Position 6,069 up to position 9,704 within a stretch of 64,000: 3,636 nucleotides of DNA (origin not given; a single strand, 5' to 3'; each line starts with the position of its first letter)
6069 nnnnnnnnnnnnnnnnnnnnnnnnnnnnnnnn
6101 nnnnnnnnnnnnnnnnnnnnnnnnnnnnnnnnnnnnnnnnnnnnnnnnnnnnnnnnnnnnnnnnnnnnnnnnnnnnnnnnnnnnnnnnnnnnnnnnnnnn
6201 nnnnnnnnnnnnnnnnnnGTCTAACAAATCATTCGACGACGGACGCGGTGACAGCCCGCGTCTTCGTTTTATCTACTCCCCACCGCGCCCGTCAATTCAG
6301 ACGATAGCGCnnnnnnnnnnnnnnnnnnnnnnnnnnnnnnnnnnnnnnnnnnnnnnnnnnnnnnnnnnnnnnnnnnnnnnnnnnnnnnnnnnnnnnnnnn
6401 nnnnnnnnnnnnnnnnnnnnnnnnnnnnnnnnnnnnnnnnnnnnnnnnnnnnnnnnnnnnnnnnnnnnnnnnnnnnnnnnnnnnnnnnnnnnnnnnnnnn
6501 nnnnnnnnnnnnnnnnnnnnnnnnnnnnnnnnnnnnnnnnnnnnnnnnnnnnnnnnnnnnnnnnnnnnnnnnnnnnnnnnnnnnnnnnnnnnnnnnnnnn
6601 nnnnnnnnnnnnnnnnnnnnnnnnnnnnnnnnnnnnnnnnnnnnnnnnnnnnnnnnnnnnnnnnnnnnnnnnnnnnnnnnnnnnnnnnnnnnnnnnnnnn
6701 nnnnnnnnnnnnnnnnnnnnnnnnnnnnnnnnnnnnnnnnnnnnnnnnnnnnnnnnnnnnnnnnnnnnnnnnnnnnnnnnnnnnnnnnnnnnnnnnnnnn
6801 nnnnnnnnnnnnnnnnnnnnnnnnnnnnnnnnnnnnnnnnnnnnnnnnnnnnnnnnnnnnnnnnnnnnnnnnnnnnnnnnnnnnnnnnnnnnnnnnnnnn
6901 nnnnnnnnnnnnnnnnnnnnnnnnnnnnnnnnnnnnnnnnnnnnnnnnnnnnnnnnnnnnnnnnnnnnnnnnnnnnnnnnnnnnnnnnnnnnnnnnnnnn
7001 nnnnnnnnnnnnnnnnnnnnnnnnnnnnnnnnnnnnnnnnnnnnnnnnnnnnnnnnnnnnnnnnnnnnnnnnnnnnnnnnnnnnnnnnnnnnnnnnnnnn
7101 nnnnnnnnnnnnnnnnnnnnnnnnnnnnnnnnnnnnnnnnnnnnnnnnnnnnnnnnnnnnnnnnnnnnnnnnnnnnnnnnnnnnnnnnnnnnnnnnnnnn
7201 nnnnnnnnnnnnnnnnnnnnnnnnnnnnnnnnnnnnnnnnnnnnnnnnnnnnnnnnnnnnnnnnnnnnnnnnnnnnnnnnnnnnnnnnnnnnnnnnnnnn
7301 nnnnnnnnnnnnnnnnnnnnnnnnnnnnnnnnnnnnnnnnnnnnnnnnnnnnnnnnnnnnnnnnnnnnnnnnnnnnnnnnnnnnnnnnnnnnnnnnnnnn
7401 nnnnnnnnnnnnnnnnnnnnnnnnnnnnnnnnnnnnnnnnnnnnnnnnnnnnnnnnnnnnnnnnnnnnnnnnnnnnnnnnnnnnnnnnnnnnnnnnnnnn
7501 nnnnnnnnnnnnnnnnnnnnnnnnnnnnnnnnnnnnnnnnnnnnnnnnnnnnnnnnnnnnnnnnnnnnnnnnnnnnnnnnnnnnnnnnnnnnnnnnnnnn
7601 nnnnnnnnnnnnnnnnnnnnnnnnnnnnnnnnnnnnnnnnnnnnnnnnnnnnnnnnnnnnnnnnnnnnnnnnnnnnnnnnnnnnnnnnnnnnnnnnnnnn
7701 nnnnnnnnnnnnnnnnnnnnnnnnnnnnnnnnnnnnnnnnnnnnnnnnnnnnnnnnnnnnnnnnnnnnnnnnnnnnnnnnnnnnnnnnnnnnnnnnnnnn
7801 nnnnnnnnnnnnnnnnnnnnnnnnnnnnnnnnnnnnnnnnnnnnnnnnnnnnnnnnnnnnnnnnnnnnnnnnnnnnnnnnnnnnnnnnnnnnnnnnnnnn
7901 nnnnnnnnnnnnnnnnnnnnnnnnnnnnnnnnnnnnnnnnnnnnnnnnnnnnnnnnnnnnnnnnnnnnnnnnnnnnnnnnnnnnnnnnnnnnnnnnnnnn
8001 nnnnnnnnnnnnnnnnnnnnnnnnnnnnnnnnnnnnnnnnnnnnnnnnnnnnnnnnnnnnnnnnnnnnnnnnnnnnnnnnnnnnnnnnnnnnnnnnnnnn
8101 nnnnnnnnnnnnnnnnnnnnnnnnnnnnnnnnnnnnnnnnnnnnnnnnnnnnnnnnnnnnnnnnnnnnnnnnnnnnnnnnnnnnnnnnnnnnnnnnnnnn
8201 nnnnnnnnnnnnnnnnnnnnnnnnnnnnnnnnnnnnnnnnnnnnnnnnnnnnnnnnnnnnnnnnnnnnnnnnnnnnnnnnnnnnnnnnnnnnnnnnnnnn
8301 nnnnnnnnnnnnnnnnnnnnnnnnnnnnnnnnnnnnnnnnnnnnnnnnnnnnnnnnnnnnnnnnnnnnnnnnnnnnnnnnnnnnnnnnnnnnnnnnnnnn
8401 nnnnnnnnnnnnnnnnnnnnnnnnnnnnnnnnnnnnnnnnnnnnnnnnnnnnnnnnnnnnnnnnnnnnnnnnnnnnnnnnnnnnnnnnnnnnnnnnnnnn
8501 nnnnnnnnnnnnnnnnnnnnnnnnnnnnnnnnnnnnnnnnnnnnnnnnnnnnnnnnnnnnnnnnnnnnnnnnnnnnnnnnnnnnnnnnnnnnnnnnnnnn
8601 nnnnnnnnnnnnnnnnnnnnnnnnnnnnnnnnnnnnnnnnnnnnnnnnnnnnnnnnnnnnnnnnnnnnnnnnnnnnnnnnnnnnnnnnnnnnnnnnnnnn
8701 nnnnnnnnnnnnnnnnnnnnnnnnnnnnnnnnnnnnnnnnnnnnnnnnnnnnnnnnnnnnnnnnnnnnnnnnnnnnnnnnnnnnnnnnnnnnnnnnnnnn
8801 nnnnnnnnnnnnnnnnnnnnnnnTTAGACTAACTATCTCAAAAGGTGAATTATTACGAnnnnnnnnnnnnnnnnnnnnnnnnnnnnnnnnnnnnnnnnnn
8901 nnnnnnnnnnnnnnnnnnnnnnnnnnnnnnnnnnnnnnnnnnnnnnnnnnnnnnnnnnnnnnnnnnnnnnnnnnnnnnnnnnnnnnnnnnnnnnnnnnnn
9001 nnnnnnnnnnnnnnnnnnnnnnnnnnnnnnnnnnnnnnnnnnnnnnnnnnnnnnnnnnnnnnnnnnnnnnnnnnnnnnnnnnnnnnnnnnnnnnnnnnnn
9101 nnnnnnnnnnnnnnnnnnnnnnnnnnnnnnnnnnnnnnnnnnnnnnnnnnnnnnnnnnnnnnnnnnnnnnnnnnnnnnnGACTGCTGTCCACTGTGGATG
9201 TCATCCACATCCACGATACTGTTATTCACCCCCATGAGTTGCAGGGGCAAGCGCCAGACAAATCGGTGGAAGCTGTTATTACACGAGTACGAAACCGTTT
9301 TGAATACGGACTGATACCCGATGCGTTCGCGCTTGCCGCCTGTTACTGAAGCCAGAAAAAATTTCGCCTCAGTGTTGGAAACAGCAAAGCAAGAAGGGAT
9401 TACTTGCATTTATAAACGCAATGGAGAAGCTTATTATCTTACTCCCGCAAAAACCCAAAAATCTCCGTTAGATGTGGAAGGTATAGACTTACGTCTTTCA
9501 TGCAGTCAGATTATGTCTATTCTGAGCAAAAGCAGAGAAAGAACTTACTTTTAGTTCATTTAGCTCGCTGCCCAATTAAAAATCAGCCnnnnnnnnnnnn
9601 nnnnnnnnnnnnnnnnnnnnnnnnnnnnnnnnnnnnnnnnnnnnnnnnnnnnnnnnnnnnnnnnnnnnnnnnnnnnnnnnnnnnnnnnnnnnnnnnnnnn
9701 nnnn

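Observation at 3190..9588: An integron is wedged between cbbQ and cbbO, splitting the RuBisCO activase gene pair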

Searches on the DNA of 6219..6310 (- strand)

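Call 74: build_rna_model(alignment_id=A5, structure=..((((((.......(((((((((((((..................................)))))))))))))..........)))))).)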
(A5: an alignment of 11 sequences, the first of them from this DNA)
Model R1 built from alignment A5 (11 sequences, 92 columns); structure: as given.
model positions 92; base pairs 19; branch points 0; effective number of sequences 1.45; information 0.62 bits per position. Calibrated on 0.2 Mb of random sequence (short: E-values are rough).
structure used (alignment columns):
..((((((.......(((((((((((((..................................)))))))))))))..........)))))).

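Call 75: search_with_rna_model(model_id=R1, sources=[window, L001, L002, L004, L008, L011, L012, L014, L015, L016, L018, L021, L022, L023, L024, L025, L026, L036, L037, L101, L103, L104, L105, L106, L107, L108, L109, L110], max_evalue=1)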
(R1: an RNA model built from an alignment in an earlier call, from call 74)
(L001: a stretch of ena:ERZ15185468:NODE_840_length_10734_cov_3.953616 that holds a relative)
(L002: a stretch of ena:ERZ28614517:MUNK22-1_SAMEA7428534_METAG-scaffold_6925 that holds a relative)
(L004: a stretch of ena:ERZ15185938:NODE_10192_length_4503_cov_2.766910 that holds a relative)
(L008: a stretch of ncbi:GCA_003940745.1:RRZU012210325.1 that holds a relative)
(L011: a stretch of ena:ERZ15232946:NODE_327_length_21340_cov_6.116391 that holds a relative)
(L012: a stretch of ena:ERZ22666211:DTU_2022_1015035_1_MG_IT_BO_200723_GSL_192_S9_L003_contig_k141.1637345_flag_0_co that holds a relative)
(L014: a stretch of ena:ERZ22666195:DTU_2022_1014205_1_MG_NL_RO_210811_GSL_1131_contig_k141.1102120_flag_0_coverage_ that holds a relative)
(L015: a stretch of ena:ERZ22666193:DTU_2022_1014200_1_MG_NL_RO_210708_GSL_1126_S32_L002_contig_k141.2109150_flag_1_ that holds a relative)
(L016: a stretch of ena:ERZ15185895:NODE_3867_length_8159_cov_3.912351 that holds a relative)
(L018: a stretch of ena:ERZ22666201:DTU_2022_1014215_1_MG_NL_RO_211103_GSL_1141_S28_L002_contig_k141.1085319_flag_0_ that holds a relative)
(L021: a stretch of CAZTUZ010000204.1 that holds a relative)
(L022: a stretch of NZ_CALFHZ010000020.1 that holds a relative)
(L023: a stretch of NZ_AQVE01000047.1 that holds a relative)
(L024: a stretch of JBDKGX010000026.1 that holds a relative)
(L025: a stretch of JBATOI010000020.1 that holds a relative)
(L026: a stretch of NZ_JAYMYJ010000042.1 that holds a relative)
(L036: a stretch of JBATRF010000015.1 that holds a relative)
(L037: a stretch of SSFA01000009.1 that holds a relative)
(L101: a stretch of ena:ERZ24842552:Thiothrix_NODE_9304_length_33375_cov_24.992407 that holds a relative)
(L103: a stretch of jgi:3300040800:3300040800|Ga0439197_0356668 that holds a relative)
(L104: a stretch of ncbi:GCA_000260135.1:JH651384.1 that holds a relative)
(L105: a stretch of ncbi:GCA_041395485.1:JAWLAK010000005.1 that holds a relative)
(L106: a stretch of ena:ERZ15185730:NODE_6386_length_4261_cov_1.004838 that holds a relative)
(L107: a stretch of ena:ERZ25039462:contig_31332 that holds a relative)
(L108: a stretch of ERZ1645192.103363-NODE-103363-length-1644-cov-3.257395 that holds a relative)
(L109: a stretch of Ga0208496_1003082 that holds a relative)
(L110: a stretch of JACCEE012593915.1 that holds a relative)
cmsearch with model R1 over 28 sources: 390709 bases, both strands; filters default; matches with E-value up to 1: 26.
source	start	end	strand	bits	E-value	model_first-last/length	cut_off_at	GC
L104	7183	7274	+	106.6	2.4e-38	1-92/92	no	0.6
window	7536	7627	-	106.3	3.2e-38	1-92/92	no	0.6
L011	12763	12854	+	106.3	3.2e-38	1-92/92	no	0.6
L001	3322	3413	+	105.8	4.8e-38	1-92/92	no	0.63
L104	6224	6315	+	103.4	4.3e-37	1-92/92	no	0.59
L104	1696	1787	+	103.1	5.6e-37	1-92/92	no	0.51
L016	8029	8120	+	102.6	9.2e-37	1-92/92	no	0.58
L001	1839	1930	+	102.1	1.4e-36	1-92/92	no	0.54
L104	2746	2837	+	100.5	6.5e-36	1-92/92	no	0.62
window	6219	6310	-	99.4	1.8e-35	1-92/92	no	0.57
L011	14080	14170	+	96.4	2.7e-34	1-92/92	no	0.58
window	8553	8643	-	95.7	5e-34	1-92/92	no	0.63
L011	11747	11837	+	95.7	5e-34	1-92/92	no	0.63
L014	9979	10069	+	95.7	5e-34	1-92/92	no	0.65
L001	494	585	+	94.7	1.3e-33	1-92/92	no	0.63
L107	1777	1869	+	91.8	1.9e-32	1-92/92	no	0.59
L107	3268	3358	+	84.1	2.1e-29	1-92/92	no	0.48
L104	731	822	+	83.9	2.5e-29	1-92/92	no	0.57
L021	242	314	+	27.8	5.9e-07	1-92/92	no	0.41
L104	7184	7275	-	18.6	0.0029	1-92/92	no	0.6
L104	6225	6316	-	17.6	0.0068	1-92/92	no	0.59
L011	12764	12855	-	13.2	0.41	1-92/92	no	0.59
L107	3265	3350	-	12.7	0.64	1-92/92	no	0.49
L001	1840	1931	-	12.7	0.66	1-92/92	no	0.54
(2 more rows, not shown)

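Call 76: search_with_rna_model(model_id=R1, source=L021, max_evalue=10, filters=off, show_alignments=3)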
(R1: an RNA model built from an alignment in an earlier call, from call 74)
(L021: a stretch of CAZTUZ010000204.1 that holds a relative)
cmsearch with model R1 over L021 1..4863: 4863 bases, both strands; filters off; matches with E-value up to 10: 11.
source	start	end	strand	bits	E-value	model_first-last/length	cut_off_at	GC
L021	242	314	+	27.8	7.5e-09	1-92/92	no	0.41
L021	1608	1679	-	7.5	0.98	1-92/92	no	0.35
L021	2151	2206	+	6.7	2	1-92/92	no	0.54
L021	4763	4792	+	6.6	2.2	1-92/92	no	0.2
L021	5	61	-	5.7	4.8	1-92/92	no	0.44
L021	4189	4241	-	5.5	5.9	1-92/92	no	0.28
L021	1507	1552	-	5.5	6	1-92/92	no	0.24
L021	715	758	-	5.3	7.2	1-92/92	no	0.32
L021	1089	1147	+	5.1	8.2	1-92/92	no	0.25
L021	1458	1484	-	5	9.2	1-92/92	no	0.19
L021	1051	1081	+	5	9.4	1-92/92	no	0.55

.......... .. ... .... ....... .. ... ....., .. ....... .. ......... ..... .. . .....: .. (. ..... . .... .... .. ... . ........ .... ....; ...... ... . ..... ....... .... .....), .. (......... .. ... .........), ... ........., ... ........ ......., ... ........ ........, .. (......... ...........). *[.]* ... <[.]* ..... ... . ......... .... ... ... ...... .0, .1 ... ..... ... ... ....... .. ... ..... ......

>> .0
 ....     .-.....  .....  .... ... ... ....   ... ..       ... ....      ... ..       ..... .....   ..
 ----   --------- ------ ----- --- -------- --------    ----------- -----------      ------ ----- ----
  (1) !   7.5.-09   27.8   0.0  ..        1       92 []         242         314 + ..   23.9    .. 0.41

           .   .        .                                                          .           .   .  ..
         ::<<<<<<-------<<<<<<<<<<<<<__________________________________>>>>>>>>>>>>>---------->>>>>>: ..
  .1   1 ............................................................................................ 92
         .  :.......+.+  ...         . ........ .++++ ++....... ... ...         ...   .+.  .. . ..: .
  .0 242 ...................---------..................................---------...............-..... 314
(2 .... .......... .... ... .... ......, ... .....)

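Call 78: search_with_rna_model(model_id=R1, sources=[L022, L023, L024, L025], max_evalue=5, filters=off)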
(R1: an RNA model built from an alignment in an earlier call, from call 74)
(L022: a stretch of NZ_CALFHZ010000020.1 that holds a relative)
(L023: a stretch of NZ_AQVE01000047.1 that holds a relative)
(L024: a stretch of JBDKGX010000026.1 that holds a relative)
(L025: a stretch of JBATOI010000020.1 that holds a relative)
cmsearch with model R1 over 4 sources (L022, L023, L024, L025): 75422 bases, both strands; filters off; matches with E-value up to 5: 7.
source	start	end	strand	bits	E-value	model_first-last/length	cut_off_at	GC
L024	18750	18816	-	12.2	0.19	1-92/92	no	0.54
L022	15238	15269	-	12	0.24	1-92/92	no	0.47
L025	11137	11174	-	10.3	1.1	1-92/92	no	0.55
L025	5435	5539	+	9.5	2.3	1-92/92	no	0.51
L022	3692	3732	-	9.3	2.7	1-92/92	no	0.44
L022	17803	17845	-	8.7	4.6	1-92/92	no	0.44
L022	6765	6836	+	8.7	4.8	1-92/92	no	0.58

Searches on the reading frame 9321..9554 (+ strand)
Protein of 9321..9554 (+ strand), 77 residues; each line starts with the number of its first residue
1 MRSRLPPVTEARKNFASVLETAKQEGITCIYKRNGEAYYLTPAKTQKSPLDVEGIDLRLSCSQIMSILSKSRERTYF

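Call 3: search_protein_families(library=pfam, proteins=[window:9321-9554:+], max_evalue=0.01)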
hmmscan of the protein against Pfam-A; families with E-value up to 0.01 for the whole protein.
window:9321-9554:+ (77 aa): 1 family
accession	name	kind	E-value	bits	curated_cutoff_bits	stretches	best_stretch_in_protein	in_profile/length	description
PF02604.26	PhdYeFM_antitox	-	5.8e-06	26.4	29.8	1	7-47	5-46/74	Antitoxin Phd_YefM, type II toxin-antitoxin system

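Call 4: search_protein_families(library=ncbifam, proteins=[window:9321-9554:+], max_evalue=0.01)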
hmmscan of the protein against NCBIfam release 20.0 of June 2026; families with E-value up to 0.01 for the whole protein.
window:9321-9554:+ (77 aa): 1 family
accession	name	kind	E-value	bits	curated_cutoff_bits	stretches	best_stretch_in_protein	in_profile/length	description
TIGR01552.1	phd_fam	subfamily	0.0014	17.9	20.8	1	7-48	3-44/53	type II toxin-antitoxin system prevent-host-death family antitoxin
